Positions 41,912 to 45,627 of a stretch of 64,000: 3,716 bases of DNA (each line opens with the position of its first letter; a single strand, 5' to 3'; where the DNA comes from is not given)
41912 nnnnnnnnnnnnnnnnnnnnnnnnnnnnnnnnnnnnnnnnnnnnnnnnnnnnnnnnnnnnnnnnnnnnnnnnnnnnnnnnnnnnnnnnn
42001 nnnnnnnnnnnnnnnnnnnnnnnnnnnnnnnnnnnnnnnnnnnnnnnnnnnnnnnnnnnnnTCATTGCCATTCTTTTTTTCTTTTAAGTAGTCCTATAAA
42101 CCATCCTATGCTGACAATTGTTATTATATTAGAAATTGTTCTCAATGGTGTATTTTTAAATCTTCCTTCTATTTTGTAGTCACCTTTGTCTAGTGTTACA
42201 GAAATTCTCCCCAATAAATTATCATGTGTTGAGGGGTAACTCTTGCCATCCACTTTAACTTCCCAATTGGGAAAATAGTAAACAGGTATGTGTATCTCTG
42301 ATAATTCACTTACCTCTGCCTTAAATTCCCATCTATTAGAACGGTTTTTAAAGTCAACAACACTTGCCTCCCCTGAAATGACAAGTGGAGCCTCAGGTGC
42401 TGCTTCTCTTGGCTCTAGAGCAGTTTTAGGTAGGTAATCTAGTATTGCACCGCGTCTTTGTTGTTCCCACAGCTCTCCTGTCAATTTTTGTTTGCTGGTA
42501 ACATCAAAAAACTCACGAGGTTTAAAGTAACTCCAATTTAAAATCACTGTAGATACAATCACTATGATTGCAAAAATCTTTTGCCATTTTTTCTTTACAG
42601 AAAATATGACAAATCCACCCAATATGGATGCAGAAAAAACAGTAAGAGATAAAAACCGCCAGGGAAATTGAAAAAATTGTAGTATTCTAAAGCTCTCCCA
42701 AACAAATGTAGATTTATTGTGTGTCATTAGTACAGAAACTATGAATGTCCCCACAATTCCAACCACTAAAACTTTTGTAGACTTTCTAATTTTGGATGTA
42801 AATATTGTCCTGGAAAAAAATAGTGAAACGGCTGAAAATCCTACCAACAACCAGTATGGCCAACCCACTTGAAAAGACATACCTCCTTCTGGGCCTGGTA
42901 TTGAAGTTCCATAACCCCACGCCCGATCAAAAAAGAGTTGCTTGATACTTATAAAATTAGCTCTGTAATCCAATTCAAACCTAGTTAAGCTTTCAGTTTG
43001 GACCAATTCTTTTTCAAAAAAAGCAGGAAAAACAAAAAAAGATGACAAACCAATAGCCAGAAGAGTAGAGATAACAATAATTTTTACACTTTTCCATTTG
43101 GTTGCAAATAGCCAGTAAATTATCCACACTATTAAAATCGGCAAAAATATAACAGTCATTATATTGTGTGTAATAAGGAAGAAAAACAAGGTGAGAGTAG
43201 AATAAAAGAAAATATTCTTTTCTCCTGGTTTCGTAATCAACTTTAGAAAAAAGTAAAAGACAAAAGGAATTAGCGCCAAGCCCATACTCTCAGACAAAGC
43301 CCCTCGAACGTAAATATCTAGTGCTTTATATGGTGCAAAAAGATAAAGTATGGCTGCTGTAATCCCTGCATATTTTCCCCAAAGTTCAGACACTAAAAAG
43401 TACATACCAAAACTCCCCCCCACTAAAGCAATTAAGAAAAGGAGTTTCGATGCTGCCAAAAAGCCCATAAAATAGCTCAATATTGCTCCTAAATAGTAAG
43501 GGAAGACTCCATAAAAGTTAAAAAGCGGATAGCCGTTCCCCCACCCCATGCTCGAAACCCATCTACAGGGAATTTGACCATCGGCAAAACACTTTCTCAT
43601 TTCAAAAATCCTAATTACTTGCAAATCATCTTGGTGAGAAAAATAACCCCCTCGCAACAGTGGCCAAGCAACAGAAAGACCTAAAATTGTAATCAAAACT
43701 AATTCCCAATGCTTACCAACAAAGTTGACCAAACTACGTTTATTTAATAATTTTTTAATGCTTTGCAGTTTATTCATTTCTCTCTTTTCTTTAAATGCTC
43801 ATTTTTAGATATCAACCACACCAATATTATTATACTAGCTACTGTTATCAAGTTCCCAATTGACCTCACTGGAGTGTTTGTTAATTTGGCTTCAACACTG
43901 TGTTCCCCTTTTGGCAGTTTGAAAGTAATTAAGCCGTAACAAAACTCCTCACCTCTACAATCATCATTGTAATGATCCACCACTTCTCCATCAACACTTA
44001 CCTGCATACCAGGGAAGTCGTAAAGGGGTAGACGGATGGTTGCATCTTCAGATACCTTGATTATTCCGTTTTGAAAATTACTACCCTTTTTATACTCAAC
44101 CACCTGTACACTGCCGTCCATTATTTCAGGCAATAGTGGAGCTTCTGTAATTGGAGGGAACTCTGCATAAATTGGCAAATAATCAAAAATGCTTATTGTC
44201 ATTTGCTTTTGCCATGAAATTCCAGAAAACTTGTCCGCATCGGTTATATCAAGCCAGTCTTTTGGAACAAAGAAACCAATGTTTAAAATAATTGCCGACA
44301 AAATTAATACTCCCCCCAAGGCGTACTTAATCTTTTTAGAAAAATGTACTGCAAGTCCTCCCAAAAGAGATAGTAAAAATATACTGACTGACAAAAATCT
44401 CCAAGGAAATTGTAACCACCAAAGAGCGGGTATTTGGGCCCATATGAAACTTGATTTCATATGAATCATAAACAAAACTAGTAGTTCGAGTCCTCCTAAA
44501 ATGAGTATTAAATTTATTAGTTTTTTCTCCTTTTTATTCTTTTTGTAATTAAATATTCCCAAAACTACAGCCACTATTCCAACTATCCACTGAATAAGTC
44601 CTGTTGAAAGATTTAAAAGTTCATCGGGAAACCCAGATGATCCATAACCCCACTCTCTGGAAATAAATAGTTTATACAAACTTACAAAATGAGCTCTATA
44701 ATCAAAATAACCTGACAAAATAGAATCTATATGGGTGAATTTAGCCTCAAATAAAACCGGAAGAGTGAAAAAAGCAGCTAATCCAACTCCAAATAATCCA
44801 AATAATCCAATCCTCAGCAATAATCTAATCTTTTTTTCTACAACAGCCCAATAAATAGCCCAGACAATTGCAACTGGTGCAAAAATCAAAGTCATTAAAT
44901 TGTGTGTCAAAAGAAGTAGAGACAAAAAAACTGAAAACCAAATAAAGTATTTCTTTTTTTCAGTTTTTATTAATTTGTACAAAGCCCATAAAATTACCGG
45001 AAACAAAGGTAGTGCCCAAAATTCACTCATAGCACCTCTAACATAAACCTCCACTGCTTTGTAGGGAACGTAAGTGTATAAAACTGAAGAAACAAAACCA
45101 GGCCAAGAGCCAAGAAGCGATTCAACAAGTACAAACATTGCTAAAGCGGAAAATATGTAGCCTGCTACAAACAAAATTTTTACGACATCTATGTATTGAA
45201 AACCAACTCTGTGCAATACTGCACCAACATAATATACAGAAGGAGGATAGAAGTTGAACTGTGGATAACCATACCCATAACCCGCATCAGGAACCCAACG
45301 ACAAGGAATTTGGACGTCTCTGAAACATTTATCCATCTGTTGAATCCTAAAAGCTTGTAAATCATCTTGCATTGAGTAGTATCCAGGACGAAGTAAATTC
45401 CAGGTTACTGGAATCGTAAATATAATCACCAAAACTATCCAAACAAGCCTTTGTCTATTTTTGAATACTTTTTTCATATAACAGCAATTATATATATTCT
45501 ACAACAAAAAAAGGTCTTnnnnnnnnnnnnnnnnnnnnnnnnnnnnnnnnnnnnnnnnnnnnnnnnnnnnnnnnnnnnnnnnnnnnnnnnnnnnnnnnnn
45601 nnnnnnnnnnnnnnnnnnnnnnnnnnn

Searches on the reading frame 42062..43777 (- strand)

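Call 65: search_protein_families(library=pfam, proteins=[window:42062-43777:-], max_evalue=0.01)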
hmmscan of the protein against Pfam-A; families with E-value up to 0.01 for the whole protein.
window:42062-43777:- (571 aa): 1 family
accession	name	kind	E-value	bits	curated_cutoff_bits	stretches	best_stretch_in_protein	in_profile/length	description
PF10131.15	PTPS_related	-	8.6e-14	51.3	26.4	1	86-253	1-169/621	6-pyruvoyl-tetrahydropterin synthase related domain; membrane protein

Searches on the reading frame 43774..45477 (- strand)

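Call 72: search_protein_families(library=pfam, proteins=[window:43774-45477:-], max_evalue=0.001)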
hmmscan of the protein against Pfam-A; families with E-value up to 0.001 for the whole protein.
window:43774-45477:- (567 aa): 2 families
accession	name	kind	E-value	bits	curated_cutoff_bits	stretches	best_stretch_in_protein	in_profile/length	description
PF09586.16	YfhO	-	4.8e-05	22.4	28.5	0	106-404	99-386/835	Bacterial membrane protein YfhO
PF10131.15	PTPS_related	-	6.7e-05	22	26.4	1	74-399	1-302/621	6-pyruvoyl-tetrahydropterin synthase related domain; membrane protein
